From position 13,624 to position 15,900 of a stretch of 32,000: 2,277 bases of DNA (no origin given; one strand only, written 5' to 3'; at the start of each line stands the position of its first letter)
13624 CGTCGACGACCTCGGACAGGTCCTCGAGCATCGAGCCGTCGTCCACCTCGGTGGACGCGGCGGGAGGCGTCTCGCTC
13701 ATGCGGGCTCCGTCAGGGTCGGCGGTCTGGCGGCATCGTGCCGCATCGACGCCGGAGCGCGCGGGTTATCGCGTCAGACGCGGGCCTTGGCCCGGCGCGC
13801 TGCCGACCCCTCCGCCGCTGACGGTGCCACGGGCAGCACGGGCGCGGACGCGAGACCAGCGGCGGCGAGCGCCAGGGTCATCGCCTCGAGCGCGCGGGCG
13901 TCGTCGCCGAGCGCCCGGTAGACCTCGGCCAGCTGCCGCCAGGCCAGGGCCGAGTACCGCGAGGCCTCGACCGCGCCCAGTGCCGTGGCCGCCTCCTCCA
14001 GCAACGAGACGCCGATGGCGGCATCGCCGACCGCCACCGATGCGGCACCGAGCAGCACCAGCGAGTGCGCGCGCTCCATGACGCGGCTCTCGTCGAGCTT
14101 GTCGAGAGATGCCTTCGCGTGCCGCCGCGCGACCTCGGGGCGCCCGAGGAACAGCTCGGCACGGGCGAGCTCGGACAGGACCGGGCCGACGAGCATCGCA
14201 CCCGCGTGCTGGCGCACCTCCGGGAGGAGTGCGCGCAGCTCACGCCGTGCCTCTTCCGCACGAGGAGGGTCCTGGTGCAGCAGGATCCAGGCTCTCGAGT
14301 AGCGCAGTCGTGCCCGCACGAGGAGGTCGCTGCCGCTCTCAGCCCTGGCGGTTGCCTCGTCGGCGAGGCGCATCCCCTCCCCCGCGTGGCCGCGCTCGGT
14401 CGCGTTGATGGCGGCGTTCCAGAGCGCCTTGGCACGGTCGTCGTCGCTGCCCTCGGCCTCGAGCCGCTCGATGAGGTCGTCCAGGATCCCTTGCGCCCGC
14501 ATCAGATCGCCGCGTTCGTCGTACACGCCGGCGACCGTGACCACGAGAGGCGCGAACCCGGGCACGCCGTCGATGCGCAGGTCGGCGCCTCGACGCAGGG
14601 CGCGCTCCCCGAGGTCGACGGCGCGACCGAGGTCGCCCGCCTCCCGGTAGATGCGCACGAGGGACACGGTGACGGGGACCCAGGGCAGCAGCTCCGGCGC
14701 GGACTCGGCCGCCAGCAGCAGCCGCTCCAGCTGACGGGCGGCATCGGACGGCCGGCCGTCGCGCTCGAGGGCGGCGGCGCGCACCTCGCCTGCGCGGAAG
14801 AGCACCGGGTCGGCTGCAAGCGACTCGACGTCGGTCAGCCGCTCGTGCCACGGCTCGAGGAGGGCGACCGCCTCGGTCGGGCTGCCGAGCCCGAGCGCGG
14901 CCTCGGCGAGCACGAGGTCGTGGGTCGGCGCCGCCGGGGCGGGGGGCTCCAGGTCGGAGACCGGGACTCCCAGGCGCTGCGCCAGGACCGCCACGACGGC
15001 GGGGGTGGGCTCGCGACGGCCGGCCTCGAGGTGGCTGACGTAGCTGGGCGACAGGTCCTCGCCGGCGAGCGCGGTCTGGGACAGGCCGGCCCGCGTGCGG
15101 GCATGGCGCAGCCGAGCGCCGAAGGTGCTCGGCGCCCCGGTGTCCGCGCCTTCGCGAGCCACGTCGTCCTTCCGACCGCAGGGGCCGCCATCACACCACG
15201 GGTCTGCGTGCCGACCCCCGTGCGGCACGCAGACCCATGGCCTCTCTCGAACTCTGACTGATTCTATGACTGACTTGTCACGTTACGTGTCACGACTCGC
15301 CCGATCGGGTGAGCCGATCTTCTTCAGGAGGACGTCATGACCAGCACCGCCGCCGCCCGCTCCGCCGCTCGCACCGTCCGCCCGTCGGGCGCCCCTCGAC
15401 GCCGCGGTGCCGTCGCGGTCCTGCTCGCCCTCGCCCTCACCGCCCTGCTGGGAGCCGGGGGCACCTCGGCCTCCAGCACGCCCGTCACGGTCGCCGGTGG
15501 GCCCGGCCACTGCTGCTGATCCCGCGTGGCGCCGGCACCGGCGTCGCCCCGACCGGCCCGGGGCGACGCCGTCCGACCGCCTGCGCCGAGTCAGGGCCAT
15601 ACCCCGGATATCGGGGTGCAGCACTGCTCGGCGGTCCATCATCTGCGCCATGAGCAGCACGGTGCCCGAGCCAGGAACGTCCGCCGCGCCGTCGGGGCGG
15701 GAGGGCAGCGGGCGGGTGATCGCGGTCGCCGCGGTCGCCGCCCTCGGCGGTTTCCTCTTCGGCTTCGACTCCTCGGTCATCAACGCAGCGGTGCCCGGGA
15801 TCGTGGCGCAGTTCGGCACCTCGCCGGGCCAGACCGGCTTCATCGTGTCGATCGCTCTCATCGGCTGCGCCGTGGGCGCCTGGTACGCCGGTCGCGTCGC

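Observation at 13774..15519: Rgg/RRNPP-like architecture in a high-GC genome: XRE-HTH + TPR regulator divergent from a secreted 60-aa pro-peptide gene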

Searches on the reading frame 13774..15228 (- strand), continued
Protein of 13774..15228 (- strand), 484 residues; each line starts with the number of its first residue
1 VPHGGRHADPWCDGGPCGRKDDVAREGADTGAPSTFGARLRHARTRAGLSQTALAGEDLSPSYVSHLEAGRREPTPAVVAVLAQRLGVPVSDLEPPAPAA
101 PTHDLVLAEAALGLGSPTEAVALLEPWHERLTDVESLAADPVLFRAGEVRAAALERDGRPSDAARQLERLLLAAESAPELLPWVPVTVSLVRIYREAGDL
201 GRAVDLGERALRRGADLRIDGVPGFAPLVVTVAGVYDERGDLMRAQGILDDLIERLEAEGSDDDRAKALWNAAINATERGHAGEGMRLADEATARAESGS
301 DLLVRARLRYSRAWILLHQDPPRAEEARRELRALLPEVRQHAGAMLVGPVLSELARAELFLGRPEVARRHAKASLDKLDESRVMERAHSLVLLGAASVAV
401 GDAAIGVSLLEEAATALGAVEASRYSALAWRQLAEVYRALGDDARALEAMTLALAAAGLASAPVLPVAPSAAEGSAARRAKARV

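Call 93: fold_search(model_id=the predicted structure, library=viral)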
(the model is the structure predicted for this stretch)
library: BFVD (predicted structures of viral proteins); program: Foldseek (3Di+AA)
matches with E <= 10: 931; with E <= 0.001: 12
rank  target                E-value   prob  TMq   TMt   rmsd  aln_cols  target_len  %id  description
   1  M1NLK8                1.6e-08  1.00  0.56  0.74   6.6       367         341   13  Repeat protein [Moumouvirus goulette]
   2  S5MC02                2.3e-06  1.00  0.39  0.42  14.5       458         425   12  (no name in the UniProt tables at hand)
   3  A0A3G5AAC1            4.4e-06  1.00  0.31  0.32  13.8       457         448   12  UDP-N-acetylglucosamine--peptide N-acetylglucosaminyltransferase SPINDLY [Hyperionvirus sp.]
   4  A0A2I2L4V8            2.8e-05  1.00  0.55  0.50  12.7       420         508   11  Tetratricopeptide repeat protein [Orpheovirus IHUMI-LCC2]
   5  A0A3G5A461            1.3e-04  1.00  0.36  0.36  12.4       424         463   10  RING-type domain-containing protein [Harvfovirus sp.]
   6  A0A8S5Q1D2            3.7e-04  1.00  0.47  0.40  12.8       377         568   17  Response regulator protein [Siphoviridae sp. ctOCb13]
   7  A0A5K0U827            4.1e-04  1.00  0.19  0.25  18.0       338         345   12  Gamma-soluble NSF attachment protein (Fragment) [Yasminevirus sp. GU-2018]
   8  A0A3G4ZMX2            4.4e-04  1.00  0.35  0.23  15.8       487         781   14  RING-type domain-containing protein [Terrestrivirus sp.]
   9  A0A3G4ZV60            4.8e-04  1.00  0.29  0.28  19.4       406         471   13  Uncharacterized protein [Barrevirus sp.]
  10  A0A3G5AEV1            5.2e-04  1.00  0.31  0.29  14.5       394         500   14  Uncharacterized protein [Hyperionvirus sp.]
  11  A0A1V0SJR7            6.3e-04  1.00  0.36  0.36  15.8       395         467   11  TPR repeat protein [Klosneuvirus KNV1]
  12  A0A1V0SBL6            8.8e-04  1.00  0.30  0.43   9.5       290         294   10  Gamma-soluble NSF attachment protein [Catovirus CTV1]
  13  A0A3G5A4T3            1.1e-03  1.00  0.37  0.30  14.7       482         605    9  RING-type domain-containing protein [Harvfovirus sp.]
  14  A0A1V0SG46            1.3e-03  1.00  0.23  0.19  19.4       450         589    9  RING domain protein [Hokovirus HKV1]
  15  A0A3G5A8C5            1.6e-03  1.00  0.27  0.37  14.0       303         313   10  Gamma-soluble NSF attachment protein [Homavirus sp.]
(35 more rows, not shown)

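Call 101: search_protein_representatives(alignment_id=A1)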
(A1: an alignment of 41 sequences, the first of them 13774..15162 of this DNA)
Query: 41 sequences, 460 profile positions. Proteins with E-value up to 0.001 (for the whole library): 178904; up to 1e-10: 12181; up to 1e-30: 1159. The best 150 are listed.
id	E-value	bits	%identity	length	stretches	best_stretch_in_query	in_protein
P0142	3.1e-183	626.3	-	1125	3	35-443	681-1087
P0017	4.3e-158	543.4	-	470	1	7-449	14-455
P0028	1.4e-154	531.8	-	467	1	3-450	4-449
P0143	3.3e-151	520.7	-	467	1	6-448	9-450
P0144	1.9e-143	495.1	-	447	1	8-444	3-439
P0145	1.7e-141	488.7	-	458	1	11-451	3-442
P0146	4.2e-140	484.1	-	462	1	10-441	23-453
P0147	1.0e-138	479.5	-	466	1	8-449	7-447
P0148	2.1e-137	475.2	-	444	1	10-441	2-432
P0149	1.2e-135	469.4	-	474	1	12-452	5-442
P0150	2.0e-135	468.7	-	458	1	11-447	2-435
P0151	4.6e-135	467.5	-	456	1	11-442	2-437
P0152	4.2e-134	464.3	-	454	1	11-452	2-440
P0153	9.3e-134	463.2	-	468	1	1-454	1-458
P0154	1.3e-133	462.7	-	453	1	9-459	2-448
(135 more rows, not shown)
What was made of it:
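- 13774..15162 (-): Regulator gene: 462 aa, XRE-type HTH plus TPR superhelix, stop codon included. 1,159 50%-identity cluster representatives at E<=1e-30 (call 101).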

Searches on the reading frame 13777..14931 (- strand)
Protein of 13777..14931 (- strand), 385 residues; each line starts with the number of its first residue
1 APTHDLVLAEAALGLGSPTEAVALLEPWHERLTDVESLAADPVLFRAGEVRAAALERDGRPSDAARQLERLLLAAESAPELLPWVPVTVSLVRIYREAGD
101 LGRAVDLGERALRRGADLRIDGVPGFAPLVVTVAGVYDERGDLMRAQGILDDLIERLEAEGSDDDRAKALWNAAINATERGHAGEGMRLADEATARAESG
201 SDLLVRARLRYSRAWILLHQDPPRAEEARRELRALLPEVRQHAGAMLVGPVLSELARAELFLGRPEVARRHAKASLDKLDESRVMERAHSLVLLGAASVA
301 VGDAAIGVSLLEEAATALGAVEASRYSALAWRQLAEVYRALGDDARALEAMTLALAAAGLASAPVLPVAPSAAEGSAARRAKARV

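Call 64: search_solved_structures(query=A3, max_evalue=10)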
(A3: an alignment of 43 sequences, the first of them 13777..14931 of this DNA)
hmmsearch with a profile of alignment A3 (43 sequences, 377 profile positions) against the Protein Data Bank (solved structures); distinct sequences matched with E-value up to 10: 180 (the best 60 are shown).
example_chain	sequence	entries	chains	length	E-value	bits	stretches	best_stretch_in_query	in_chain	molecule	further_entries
9qhb_A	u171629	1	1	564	2.2e-58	201.4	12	280-351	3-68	Engineered tetratricopeptide repeat protein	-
8bu0_A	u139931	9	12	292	4.5e-34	121.3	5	280-351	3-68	Consensus tetratricopeptide repeat protein | Crystal structure of an 8-repeat consensus TPR superhelix with Zinc. | Monomer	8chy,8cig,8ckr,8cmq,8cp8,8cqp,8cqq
9qhc_A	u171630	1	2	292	2.8e-31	112.1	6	283-351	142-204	Engineered tetratricopeptide repeat protein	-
9gzg_A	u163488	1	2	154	2.4e-21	79.5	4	321-351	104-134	Engineered CTPR protein with glutamic acids for conductivity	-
8ch0_A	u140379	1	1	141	3.4e-18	69.1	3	280-351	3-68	Consensus tetratricopeptide repeat protein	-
2fo7_A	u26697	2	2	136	9.4e-18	67.6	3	283-351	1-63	SYNTHETIC CONSENSUS TPR PROTEIN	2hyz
7obi_A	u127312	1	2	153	4.3e-14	55.6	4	322-351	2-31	CTPR-rv4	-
2wqh_A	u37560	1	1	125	1.7e-13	53.6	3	321-351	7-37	CTPR3Y3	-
1na0_A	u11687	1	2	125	2.2e-13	53.2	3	321-351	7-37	designed protein CTPR3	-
3kd7_A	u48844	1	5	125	1.8e-12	50.2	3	321-351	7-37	CTPR390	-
6b85_J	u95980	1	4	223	1.6e-11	47.2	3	285-351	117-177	TMHC4_R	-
4y6w_A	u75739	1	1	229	2.2e-11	46.6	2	3-109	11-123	NaB(AB)3ACb - light chain TPR-like repeats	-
8ump_A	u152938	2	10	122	2.9e-11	46.3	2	290-351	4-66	T33-ml35-redesigned-TPR-domain-fold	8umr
4y6c_A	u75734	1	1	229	8.3e-11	44.8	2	36-108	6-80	ANSERINA PUTATIVE KINESIN LIGHT chain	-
6eou_A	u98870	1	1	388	1.8e-10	43.7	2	257-351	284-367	UDP-N-acetylglucosamine--peptide N-acetylglucosaminyltransferase 110 kDa subunit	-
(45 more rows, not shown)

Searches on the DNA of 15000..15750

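Call 51: search_rna_families(source=window, start=15000, end=15750, threshold=evalue, max_evalue=1)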
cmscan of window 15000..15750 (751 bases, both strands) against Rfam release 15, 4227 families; matches with E-value up to 1: 0.
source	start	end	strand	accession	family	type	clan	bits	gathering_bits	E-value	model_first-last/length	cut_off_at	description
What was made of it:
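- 15196..15240 (-): Stem-loop with 18-nt arms and conserved loop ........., in the leader of the regulator gene. No Rfam match (call 51).
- Tried and rejected: Nothing (call 51).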

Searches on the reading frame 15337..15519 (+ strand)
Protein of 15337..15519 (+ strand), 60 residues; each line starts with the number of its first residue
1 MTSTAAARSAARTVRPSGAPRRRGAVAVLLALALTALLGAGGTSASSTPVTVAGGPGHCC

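Call 5: search_protein_families(library=pfam, proteins=[window:15337-15519:+], max_evalue=0.01)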
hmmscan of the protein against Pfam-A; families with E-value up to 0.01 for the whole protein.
window:15337-15519:+ (60 aa): 0 families

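Call 6: search_protein_families(library=ncbifam, proteins=[window:15337-15519:+], max_evalue=0.01)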
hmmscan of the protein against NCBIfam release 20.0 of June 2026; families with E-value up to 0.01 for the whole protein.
window:15337-15519:+ (60 aa): 0 families

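Call 55: search_protein_families(library=ncbifam, proteins=[window:15337-15516:+], max_evalue=10)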
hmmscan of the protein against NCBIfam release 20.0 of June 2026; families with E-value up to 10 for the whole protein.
seq(60 aa): 1 family
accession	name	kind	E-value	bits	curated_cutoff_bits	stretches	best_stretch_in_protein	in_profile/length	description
TIGR04088.1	cognate_SipW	domain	0.82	9.9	19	1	29-46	1-18/34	SipW-dependent-type signal peptide-containing protein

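Call 56: search_protein_families(library=pfam, proteins=[window:15337-15516:+], max_evalue=10)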
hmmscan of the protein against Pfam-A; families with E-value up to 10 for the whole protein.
seq(60 aa): 1 family
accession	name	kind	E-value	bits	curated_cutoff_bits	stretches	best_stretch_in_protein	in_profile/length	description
PF11239.13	DUF3040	-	0.15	12.8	24.7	1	10-54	32-74/84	Protein of unknown function (DUF3040)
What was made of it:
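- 15337..15519 (+): Pro-peptide gene, 60 aa: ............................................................. No Pfam or NCBIfam family (calls 5, 6, 55, 56).
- Tried and rejected: No family (calls 55, 56).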

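Call 69: list_cluster_members(proteins=[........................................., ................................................, window:15337-15516:+, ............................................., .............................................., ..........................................])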
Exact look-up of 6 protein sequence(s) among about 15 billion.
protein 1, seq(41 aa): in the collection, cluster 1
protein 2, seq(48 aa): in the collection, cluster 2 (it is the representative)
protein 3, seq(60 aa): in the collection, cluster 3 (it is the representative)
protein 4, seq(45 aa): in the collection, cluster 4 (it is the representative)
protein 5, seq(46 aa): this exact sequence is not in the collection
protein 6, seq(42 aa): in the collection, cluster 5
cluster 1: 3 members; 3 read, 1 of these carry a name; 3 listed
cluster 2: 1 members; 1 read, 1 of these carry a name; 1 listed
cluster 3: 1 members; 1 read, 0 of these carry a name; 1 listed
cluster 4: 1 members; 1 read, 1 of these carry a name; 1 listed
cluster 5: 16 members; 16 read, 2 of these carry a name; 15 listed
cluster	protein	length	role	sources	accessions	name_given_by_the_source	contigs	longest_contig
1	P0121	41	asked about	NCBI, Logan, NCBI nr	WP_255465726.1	hypothetical protein [Cellulomonas sp. APG4]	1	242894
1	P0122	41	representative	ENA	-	-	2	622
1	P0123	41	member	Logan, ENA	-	-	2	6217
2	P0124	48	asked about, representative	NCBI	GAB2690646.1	hypothetical protein GCM10027194_26300 [Thalassiella azotivora]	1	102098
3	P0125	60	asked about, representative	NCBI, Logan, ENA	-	-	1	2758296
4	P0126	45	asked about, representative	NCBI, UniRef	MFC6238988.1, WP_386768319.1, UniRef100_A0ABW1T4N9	hypothetical protein [Longivirga aurantiaca] | Uncharacterized protein n=1 Tax=Longivirga aurantiaca TaxID=1837743 RepID=A0ABW1T4N9_9ACTN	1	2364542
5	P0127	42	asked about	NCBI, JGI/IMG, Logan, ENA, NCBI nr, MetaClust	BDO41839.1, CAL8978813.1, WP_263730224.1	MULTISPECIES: hypothetical protein [unclassified Cellulomonas] | \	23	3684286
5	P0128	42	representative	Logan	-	-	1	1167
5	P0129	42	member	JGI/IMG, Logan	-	hypothetical protein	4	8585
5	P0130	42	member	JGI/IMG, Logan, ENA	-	-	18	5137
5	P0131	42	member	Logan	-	-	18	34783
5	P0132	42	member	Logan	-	-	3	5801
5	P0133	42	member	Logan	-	-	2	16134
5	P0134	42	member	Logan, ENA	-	-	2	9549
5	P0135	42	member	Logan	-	-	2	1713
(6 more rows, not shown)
